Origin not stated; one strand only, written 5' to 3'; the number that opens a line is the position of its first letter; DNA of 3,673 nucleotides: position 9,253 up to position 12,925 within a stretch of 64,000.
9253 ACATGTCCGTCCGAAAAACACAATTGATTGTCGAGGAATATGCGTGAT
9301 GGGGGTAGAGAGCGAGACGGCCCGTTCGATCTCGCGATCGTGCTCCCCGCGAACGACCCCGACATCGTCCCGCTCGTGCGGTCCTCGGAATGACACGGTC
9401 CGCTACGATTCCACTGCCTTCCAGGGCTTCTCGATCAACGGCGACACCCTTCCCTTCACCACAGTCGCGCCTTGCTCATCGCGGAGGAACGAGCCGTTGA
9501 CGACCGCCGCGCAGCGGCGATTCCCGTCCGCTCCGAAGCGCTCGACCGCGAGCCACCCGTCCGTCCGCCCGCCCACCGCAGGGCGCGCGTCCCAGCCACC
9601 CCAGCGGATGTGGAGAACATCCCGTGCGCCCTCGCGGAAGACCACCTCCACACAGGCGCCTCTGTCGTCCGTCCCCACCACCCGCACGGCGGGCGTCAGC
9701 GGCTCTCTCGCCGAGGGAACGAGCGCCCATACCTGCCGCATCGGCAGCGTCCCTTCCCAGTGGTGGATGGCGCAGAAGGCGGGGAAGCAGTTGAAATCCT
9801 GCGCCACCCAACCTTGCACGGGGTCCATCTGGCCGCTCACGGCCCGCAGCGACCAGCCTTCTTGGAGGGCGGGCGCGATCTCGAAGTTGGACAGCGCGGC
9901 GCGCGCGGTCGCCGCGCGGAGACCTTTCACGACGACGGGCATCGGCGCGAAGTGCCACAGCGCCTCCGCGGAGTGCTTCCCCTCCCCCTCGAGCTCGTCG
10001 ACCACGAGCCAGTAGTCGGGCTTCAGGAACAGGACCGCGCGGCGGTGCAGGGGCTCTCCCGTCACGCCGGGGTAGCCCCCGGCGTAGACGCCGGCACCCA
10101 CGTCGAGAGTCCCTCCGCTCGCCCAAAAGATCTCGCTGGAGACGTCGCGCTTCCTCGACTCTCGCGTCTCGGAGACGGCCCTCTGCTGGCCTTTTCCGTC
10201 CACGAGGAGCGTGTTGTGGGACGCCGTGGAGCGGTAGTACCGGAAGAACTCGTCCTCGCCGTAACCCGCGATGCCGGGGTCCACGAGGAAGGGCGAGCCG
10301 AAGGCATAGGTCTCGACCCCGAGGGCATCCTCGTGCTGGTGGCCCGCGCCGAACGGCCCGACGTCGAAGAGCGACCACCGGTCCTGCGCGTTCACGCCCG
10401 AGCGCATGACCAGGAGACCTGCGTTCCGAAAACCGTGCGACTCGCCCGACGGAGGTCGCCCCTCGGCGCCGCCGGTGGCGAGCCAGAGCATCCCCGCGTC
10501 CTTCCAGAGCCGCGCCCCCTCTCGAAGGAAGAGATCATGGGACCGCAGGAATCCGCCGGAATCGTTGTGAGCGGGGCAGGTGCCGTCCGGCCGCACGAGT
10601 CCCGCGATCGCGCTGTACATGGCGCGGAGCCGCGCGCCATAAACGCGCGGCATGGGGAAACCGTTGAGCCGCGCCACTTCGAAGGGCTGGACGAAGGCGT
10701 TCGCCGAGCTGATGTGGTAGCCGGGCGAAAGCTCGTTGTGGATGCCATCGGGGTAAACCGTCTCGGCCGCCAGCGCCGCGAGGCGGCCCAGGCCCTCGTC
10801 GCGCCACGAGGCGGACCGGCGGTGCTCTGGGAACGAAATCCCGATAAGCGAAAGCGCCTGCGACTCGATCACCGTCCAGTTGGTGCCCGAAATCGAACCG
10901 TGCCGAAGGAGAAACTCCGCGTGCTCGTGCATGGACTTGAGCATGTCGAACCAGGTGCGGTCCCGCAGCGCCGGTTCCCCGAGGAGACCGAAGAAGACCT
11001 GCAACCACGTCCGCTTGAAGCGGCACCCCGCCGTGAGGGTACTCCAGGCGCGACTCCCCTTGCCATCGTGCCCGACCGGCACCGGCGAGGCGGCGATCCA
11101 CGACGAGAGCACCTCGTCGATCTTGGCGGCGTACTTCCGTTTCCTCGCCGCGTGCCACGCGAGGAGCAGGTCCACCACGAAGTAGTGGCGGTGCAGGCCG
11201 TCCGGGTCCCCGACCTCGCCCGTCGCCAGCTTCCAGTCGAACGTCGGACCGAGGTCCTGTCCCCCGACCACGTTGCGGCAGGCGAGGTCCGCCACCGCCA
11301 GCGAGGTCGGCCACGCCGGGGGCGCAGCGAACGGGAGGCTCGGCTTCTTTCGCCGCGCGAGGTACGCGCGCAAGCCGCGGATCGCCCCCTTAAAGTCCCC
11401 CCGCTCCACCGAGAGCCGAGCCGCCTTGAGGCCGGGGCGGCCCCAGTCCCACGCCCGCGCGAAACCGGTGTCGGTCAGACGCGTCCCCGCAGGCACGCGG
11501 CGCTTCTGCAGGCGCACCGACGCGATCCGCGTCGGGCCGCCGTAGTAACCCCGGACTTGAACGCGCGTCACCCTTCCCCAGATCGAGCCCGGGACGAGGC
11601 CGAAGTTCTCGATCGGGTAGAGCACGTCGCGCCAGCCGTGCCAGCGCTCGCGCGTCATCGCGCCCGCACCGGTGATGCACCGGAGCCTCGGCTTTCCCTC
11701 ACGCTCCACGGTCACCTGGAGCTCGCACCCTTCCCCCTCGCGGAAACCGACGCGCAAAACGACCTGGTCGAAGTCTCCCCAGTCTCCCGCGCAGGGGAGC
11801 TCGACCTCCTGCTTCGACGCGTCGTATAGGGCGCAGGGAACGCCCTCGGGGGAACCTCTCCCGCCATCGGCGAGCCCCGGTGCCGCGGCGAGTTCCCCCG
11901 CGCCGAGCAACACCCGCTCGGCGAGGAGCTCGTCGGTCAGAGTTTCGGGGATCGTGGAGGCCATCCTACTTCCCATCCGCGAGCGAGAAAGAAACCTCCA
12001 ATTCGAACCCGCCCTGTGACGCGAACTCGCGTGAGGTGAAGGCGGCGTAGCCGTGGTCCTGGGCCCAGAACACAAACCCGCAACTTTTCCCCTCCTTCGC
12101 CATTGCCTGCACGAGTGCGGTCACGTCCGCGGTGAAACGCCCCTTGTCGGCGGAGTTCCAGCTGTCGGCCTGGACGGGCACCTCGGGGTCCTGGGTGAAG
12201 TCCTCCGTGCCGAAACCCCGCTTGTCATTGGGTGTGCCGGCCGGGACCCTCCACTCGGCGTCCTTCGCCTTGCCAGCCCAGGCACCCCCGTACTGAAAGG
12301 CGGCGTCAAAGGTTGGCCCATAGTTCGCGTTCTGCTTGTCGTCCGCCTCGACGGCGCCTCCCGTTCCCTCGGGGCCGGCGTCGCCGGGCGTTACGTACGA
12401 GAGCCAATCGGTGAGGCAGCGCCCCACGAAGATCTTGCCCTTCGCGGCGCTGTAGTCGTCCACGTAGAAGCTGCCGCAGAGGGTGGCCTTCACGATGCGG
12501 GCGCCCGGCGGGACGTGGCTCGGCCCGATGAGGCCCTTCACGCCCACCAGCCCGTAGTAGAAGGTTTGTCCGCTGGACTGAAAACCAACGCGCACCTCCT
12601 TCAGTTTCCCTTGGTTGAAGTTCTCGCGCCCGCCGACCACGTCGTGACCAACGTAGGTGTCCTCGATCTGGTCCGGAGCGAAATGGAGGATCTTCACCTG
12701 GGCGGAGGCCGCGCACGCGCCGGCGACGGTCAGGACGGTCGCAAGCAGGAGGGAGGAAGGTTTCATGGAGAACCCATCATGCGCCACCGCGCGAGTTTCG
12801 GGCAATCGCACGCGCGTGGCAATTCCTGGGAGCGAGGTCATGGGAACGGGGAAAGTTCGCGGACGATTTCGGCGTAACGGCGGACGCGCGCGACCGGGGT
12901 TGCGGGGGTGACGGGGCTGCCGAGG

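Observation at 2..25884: Accessory uronate-polysaccharide degradation supercluster with three Hepar_II_III-like proteins under a single AraC regulator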

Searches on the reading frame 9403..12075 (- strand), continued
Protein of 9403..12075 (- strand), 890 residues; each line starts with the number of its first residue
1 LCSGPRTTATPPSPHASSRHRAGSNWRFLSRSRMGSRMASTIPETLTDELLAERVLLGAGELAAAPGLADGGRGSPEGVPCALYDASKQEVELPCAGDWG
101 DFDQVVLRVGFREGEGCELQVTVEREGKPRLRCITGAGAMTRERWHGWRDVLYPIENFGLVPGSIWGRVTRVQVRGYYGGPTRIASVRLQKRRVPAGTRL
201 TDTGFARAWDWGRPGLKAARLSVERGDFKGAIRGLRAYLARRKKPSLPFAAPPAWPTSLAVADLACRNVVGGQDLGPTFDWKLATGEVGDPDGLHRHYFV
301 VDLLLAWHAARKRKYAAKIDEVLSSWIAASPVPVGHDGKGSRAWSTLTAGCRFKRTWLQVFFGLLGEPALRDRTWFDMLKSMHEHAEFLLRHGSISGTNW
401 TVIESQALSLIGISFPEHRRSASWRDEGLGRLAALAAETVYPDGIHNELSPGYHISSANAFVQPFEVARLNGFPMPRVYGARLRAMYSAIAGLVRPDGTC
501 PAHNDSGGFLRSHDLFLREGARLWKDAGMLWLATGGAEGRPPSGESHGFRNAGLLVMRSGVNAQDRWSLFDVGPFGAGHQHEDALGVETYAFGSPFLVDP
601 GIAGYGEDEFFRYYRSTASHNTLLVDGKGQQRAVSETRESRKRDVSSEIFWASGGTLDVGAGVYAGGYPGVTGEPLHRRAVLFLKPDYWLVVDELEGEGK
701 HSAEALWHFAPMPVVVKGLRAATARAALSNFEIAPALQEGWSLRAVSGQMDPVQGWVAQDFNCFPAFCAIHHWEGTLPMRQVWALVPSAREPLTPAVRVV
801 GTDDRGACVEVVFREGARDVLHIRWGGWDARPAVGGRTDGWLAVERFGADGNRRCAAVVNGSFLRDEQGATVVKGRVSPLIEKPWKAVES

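Call 91: search_protein_families(library=pfam, proteins=[L010:7046-8560:+, L010:8564-10198:-, L010:10298-11395:+, L010:11484-12356:+, L010:12218-13990:+, L010:13987-14814:+, L010:14808-17015:+, L011:4671-5564:+, L011:9023-10222:-, L011:1-2724:+], max_evalue=0.001)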
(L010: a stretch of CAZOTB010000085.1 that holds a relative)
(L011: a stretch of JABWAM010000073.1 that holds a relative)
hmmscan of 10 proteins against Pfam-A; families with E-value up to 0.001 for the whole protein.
L010:7046-8560:+ (504 aa): 3 families
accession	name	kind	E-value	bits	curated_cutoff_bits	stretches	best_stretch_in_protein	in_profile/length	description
PF22422.2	MGH1-like_GH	-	1.5e-36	127.1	27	1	65-387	4-343/356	Mannosylglycerate hydrolase MGH1-like glycoside hydrolase domain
PF01204.24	Trehalase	-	2.7e-15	56.7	21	1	206-385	300-477/512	Trehalase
PF03200.22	Glyco_hydro_63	-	8.3e-14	51.7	22.4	2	142-273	188-314/492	Glycosyl hydrolase family 63 C-terminal domain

L010:8564-10198:- (544 aa): 2 families
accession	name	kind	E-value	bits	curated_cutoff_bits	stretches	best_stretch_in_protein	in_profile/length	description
PF13229.12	Beta_helix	-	1.7e-06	28.2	25.9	1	274-444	9-141/158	Right handed beta helix region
PF07602.17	DUF1565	-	8.1e-06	25.8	20.3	1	68-104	3-39/257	Protein of unknown function (DUF1565)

L010:10298-11395:+ (365 aa): 2 families
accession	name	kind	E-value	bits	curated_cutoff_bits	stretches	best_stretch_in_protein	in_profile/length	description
PF13377.12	Peripla_BP_3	-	7e-20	72.2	26.5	1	200-357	4-166/167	Periplasmic binding protein-like domain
PF00392.27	GntR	-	5.8e-07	29.5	27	1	13-60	4-53/64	Bacterial regulatory proteins, gntR family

L010:11484-12356:+ (290 aa): 2 families
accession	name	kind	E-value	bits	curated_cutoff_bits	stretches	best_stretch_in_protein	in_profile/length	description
PF07963.17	N_methyl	-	1e-05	25.3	21.2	1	13-34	6-27/27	Prokaryotic N-terminal methylation motif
PF07596.16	SBP_bac_10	-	0.00018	22.1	23.3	1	47-89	10-53/268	Protein of unknown function (DUF1559)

L010:12218-13990:+ (590 aa): 3 families
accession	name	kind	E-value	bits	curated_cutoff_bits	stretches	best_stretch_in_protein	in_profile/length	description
PF13229.12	Beta_helix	-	5.4e-24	85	25.9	2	344-515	1-158/158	Right handed beta helix region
PF05048.19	NosD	-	5.4e-12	46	23.6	1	343-520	16-175/212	Periplasmic copper-binding protein (NosD)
PF12708.12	Pect-lyase_RHGA_epim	-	1.2e-08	35.4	27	1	86-133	21-69/213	Rhamnogalacturonase A/epimerase, pectate lyase-like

L010:13987-14814:+ (275 aa): 2 families
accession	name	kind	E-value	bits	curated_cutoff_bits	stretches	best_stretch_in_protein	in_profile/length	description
PF07963.17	N_methyl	-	3.7e-09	36.2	21.2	1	4-29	2-27/27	Prokaryotic N-terminal methylation motif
PF07596.16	SBP_bac_10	-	5.1e-06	27.2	23.3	1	33-65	1-33/268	Protein of unknown function (DUF1559)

L010:14808-17015:+ (736 aa): 0 families

L011:4671-5564:+ (297 aa): 2 families
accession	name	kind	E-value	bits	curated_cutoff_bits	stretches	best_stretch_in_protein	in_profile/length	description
PF13646.12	HEAT_2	-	5.2e-09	36.7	27.7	2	32-123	4-87/88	HEAT repeats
PF02985.28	HEAT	-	0.00061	20.3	23.5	0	74-90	10-26/31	HEAT repeat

L011:9023-10222:- (399 aa): 1 family
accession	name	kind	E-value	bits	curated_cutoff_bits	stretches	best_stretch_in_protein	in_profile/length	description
PF01075.23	Glyco_transf_9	-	1.8e-20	73.8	22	1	172-384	28-238/247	Glycosyltransferase family 9 (heptosyltransferase)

L011:1-2724:+ (907 aa): 2 families
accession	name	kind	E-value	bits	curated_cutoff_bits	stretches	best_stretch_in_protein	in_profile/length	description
PF07669.17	Eco57I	-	2.1e-17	64.2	25.3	1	6-252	1-165/171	Eco57I restriction-modification methylase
PF12686.12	DUF3800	-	2.5e-10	41.7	21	1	676-855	1-148/149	Protein of unknown function (DUF3800)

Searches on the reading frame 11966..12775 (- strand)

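Call 12: search_protein_families(library=pfam, proteins=[window:11966-12775:-], max_evalue=10)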
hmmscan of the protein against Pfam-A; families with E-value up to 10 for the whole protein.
window:11966-12775:- (269 aa): 1 family
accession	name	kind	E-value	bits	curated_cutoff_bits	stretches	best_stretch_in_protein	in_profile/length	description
PF24517.2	CBM96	-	0.011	16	26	1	209-253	108-155/164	Carbohydrate-binding module family 96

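Call 94: search_protein_families(library=padloc, proteins=[window:11966-12766:-], max_evalue=0.01)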
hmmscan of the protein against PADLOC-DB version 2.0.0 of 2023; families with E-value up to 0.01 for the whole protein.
window:11966-12766:- (266 aa): 0 families
